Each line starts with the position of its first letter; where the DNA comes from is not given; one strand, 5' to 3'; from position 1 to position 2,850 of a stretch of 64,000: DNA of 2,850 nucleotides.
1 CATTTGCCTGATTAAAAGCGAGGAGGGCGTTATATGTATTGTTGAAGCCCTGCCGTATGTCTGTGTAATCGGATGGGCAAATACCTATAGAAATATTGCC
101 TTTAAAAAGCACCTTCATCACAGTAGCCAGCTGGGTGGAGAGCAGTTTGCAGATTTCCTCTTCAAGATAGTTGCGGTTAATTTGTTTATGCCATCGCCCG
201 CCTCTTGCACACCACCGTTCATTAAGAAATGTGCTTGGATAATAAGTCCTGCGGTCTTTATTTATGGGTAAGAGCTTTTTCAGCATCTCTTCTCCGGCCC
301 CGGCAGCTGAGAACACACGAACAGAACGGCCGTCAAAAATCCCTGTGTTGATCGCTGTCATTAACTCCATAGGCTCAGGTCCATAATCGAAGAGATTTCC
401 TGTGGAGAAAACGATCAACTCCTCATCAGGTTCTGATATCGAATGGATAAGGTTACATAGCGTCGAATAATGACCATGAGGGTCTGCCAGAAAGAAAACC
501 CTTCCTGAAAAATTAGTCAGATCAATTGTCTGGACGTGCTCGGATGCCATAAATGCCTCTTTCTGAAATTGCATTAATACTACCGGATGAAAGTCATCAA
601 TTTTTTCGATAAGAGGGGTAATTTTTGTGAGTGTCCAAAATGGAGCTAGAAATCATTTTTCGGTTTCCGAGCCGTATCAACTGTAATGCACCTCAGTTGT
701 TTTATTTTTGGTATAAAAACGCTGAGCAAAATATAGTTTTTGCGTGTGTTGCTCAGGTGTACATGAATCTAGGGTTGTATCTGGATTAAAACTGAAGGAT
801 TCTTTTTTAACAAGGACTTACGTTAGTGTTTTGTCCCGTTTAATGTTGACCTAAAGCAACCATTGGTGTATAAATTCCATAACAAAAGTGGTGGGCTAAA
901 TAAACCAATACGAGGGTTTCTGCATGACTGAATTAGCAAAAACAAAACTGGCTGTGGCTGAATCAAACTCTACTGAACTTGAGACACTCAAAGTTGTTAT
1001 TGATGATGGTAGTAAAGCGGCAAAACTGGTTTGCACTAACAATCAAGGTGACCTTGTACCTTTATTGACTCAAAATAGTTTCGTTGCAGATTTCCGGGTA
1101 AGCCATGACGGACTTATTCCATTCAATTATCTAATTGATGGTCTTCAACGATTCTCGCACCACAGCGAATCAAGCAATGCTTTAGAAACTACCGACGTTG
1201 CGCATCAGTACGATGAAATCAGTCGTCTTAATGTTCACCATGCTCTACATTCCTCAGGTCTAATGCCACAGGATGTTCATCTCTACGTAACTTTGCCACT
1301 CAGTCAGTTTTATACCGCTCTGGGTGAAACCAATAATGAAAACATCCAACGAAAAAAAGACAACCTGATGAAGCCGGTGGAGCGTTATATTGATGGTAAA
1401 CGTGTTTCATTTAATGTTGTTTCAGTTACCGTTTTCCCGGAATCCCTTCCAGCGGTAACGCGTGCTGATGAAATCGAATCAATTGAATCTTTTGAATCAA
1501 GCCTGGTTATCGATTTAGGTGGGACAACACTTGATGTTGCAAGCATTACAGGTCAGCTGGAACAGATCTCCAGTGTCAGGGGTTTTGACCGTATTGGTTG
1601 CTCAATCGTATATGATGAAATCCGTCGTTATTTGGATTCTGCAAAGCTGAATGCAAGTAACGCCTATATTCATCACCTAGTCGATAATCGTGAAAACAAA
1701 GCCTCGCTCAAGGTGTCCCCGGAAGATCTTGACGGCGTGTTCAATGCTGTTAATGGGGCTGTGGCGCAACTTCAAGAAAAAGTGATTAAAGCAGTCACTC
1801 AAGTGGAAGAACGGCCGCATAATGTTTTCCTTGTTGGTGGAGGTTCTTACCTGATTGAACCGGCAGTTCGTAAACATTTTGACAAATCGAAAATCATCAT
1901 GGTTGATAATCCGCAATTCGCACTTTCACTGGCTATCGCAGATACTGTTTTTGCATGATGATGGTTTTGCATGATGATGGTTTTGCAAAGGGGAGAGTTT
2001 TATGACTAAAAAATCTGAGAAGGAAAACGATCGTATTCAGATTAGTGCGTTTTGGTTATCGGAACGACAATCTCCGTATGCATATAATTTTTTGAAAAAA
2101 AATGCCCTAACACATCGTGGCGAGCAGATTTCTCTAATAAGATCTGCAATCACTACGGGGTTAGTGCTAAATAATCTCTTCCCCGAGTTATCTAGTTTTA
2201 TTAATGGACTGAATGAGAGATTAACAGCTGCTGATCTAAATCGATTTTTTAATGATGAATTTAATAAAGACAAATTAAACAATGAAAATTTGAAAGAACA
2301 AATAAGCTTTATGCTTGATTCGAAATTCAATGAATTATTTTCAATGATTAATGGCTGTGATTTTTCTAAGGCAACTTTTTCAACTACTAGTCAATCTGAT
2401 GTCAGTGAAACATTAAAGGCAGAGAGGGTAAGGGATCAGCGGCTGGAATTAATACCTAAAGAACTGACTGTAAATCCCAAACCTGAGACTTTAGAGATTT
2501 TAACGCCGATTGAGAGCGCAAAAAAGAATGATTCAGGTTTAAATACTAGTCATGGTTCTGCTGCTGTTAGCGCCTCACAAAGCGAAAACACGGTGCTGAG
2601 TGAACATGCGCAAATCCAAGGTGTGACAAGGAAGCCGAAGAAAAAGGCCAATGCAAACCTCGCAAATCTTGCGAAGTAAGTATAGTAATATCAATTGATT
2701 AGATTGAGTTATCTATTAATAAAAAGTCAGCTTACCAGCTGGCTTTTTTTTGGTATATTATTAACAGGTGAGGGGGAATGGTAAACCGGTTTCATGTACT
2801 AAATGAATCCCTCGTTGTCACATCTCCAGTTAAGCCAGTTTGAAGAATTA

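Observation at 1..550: Divergently transcribed phosphatase-like gene upstream of the partition cassette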

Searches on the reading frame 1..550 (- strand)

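Call 4: search_protein_families(library=pfam, proteins=[window:1-550:-], max_evalue=1)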
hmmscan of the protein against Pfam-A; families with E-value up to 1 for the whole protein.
window:1-550:- (183 aa): 1 family
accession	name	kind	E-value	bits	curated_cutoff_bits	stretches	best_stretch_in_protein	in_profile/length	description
PF00149.33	Metallophos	-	3.5e-05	24.8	21.5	1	17-118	2-116/191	Calcineurin-like phosphoesterase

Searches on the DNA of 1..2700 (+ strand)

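Call 5: search_dna_similar(query=window:1-2700:+, collection=plasmids, mode=near, max_rows=20)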
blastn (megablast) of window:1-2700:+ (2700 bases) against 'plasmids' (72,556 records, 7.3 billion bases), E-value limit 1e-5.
Records with a match: 283; places in all: 283; records where one place covers at least 80% of the query: 283.
Best place of each record, by identity: >=99% 218; 95-99% 3; 80-90% 62.
By first word of the organism name: Escherichia 124; Salmonella 78; Citrobacter 29; Klebsiella 26; Enterobacter 15; Leclercia 4; Morganella 2; Shigella 2; Pantoea 2; Enterobacteriaceae 1.
By predicted mobility (MOB-suite, as given by PLSDB): conjugative 274; non-mobilizable 8; mobilizable 1.
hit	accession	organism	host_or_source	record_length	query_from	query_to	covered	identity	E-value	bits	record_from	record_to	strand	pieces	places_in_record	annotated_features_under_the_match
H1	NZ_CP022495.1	Salmonella enterica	-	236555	1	2700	100%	100.0%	0e+0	4987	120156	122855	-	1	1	parM: plasmid segregation protein ParM domain-containing protein | hypothetical protein | metallophosphoesterase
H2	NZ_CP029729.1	Citrobacter sp. CRE-46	-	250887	1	2700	100%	100.0%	0e+0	4987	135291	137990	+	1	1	parM: plasmid segregation protein ParM domain-containing protein | hypothetical protein | metallophosphoesterase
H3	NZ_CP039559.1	Salmonella enterica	Homo sapiens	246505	1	2700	100%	100.0%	0e+0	4987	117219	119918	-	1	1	parM: plasmid segregation protein ParM domain-containing protein | hypothetical protein | metallophosphoesterase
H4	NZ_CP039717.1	Salmonella enterica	Homo sapiens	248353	1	2700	100%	100.0%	0e+0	4987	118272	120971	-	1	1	parM: plasmid segregation protein ParM domain-containing protein | hypothetical protein | metallophosphoesterase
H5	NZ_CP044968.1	Salmonella enterica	Homo sapiens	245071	1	2700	100%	100.0%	0e+0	4987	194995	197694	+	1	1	parM: plasmid segregation protein ParM domain-containing protein | hypothetical protein | metallophosphoesterase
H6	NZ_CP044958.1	Salmonella enterica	Homo sapiens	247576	1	2700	100%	100.0%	0e+0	4987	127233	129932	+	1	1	parM: plasmid segregation protein ParM domain-containing protein | hypothetical protein | metallophosphoesterase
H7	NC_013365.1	Escherichia coli O111:H- str. 11128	-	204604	1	2700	100%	100.0%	0e+0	4987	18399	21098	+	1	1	parM: plasmid segregation protein ParM domain-containing protein | hypothetical protein | metallophosphoesterase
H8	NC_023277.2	Escherichia coli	-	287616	1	2700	100%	100.0%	0e+0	4987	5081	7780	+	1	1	parM: plasmid segregation protein ParM domain-containing protein | hypothetical protein | metallophosphoesterase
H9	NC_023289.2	Escherichia coli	-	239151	1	2700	100%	100.0%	0e+0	4987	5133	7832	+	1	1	parM: plasmid segregation protein ParM domain-containing protein | hypothetical protein | metallophosphoesterase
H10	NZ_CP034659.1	Escherichia coli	cell culture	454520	1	2700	100%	100.0%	0e+0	4987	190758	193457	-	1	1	parM: plasmid segregation protein ParM domain-containing protein | hypothetical protein | metallophosphoesterase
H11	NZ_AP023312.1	Salmonella enterica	Bos taurus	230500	1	2700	100%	100.0%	0e+0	4987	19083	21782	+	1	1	parM: plasmid segregation protein ParM domain-containing protein | hypothetical protein | metallophosphoesterase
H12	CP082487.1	Salmonella enterica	Animal-Turkey-Young Turkey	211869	1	2700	100%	100.0%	0e+0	4987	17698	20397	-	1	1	plasmid segregation protein ParM | hypothetical protein (x2)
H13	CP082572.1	Salmonella enterica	ground turkey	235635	1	2700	100%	100.0%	0e+0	4987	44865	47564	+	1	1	plasmid segregation protein ParM | hypothetical protein (x2)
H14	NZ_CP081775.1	Escherichia coli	-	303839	1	2700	100%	100.0%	0e+0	4987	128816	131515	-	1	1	parM: plasmid segregation protein ParM domain-containing protein | hypothetical protein | metallophosphoesterase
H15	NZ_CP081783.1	Escherichia coli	-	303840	1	2700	100%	100.0%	0e+0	4987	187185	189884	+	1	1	parM: plasmid segregation protein ParM domain-containing protein | hypothetical protein | metallophosphoesterase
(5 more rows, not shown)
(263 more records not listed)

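Call 6: get_annotated_region(hit=H7, flank=8000)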
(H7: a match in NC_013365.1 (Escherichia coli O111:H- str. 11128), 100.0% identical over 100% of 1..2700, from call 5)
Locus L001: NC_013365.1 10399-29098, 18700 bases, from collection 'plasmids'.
description: Escherichia coli O111:H- str. 11128 plasmid pO111_1, complete sequence
organism: Escherichia coli O111:H- str. 11128 (NCBI taxid 585396)
taxonomy: Bacteria; Pseudomonadota; Gammaproteobacteria; Enterobacterales; Enterobacteriaceae; Escherichia; Escherichia coli; Escherichia coli O111:H- str. 11128
host: -; source: -; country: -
typing (MOB-suite, as given by PLSDB): conjugative; replicon IncHI1B,IncQ1; relaxase MOBH; mating-pair formation MPF_F
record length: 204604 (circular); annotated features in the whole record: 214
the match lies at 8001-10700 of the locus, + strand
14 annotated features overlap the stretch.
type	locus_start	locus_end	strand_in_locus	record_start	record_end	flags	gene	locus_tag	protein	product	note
CDS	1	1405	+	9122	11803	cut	trhC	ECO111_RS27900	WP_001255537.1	IncHI-type conjugal transfer ATPase TrhC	-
CDS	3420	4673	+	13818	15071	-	-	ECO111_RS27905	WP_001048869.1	ParA family protein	-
CDS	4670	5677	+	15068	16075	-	-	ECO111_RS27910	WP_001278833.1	ParB family protein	-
CDS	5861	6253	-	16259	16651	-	-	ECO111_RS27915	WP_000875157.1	hypothetical protein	-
CDS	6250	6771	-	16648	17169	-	-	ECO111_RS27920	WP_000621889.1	hypothetical protein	-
CDS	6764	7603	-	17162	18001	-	-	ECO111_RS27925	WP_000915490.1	hypothetical protein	-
CDS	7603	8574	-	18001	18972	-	-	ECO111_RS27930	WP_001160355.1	metallophosphoesterase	-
CDS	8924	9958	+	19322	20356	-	parM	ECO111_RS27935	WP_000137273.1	plasmid segregation protein ParM domain-containing protein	-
CDS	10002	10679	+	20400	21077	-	-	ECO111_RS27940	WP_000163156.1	hypothetical protein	-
CDS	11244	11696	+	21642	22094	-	-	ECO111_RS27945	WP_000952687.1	transfer repressor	-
CDS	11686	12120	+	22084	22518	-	-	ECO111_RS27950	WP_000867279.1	plasmid transfer protein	-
CDS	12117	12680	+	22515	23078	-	-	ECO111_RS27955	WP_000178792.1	plasmid transfer protein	-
CDS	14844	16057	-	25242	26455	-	-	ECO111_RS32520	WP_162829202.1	IS3-like element IS1203 family transposase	GO:0006313 - DNA transposition [Evidence IEA]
CDS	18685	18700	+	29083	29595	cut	trhF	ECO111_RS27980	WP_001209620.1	IncHI-type conjugal transfer protein TrhF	-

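Call 58: search_dna_similar(query=window:400-1100:+, collection=plasmids, mode=distant, rows=spread, max_rows=25)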
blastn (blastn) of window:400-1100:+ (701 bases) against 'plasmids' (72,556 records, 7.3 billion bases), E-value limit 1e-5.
Records with a match: 1406; places in all: 1421; records where one place covers at least 80% of the query: 283.
Best place of each record, by identity: >=99% 218; 95-99% 3; 80-90% 62; 60-80% 1123.
By first word of the organism name: Escherichia 501; Salmonella 421; Enterobacter 285; Klebsiella 88; Citrobacter 64; Leclercia 15; Raoultella 8; Serratia 7; Shigella 4; Morganella 2; and 8 more.
By predicted mobility (MOB-suite, as given by PLSDB): conjugative 1245; non-mobilizable 160; mobilizable 1.
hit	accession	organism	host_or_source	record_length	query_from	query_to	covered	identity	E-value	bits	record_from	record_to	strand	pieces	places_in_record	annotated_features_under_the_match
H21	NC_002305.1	Salmonella enterica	-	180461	1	701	100%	100.0%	0e+0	1265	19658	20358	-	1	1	parM: plasmid segregation protein ParM domain-containing protein | metallophosphoesterase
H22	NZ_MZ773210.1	Enterobacter cloacae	-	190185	1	701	100%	100.0%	0e+0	1265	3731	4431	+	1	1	parM: plasmid segregation protein ParM domain-containing protein | metallophosphoesterase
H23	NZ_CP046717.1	Escherichia coli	pet dog,faecal sample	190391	1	701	100%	100.0%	0e+0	1265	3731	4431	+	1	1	parM: plasmid segregation protein ParM domain-containing protein | metallophosphoesterase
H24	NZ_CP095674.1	Enterobacter hormaechei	Homo sapiens,Pure culture one microbial ...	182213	1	701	100%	99.9%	0e+0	1260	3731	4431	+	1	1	parM: plasmid segregation protein ParM domain-containing protein | metallophosphoesterase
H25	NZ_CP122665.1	Escherichia coli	Sus scrofa,feces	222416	8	701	99%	81.3%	0e+0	651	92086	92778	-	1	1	parM: plasmid segregation protein ParM domain-containing protein | metallophosphoesterase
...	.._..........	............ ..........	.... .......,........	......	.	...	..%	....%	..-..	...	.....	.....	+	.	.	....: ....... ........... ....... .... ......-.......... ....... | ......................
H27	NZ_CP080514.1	Salmonella enterica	food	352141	3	700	38%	75.1%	4e-23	185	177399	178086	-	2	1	parM: plasmid segregation protein ParM domain-containing protein | metallophosphoesterase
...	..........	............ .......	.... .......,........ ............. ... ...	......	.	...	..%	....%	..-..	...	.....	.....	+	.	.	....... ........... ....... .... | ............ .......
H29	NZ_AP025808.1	Enterobacter hormaechei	Homo sapiens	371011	3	700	38%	75.1%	4e-23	185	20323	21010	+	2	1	parM: plasmid segregation protein ParM domain-containing protein | metallophosphoesterase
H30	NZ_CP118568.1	Enterobacter hormaechei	Homo sapiens,blood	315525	3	700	38%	75.1%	4e-23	185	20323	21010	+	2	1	parM: plasmid segregation protein ParM domain-containing protein | metallophosphoesterase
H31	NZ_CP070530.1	Enterobacter hormaechei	Homo sapiens,Sputum-aspirate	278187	3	700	38%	75.1%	4e-23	185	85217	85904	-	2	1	parM: plasmid segregation protein ParM domain-containing protein | metallophosphoesterase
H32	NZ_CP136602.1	Citrobacter portucalensis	Homo sapiens,faeces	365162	3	700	38%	75.1%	4e-23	185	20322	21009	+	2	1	parM: plasmid segregation protein ParM domain-containing protein | metallophosphoesterase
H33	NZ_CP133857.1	Enterobacter hormaechei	Homo sapiens,pure culture,urine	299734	3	700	38%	75.1%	4e-23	185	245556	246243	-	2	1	parM: plasmid segregation protein ParM domain-containing protein | metallophosphoesterase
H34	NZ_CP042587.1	Escherichia coli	feces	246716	3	700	38%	74.7%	2e-21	181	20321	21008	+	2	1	parM: plasmid segregation protein ParM domain-containing protein | metallophosphoesterase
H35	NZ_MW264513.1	Salmonella enterica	-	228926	3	700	38%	74.7%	2e-21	181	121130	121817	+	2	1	parM: plasmid segregation protein ParM domain-containing protein | metallophosphoesterase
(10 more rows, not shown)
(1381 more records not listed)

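Call 59: get_annotated_region(hit=H25, flank=300)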
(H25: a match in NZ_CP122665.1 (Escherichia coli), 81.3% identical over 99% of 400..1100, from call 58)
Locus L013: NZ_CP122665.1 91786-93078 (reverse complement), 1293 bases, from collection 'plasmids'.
description: Escherichia coli strain ETEC4073 plasmid unnamed5, complete sequence
organism: Escherichia coli (NCBI taxid 562)
taxonomy: Bacteria; Pseudomonadota; Gammaproteobacteria; Enterobacterales; Enterobacteriaceae; Escherichia; Escherichia coli
host: -; source: Sus scrofa,feces; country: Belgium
typing (MOB-suite, as given by PLSDB): conjugative; replicon IncHI1B; relaxase MOBH; mating-pair formation MPF_F
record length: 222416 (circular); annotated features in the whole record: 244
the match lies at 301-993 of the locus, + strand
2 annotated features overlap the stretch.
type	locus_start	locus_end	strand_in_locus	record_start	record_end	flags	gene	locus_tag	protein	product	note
CDS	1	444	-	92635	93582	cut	-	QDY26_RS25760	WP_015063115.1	metallophosphoesterase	-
CDS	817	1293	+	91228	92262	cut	parM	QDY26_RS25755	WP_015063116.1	plasmid segregation protein ParM domain-containing protein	-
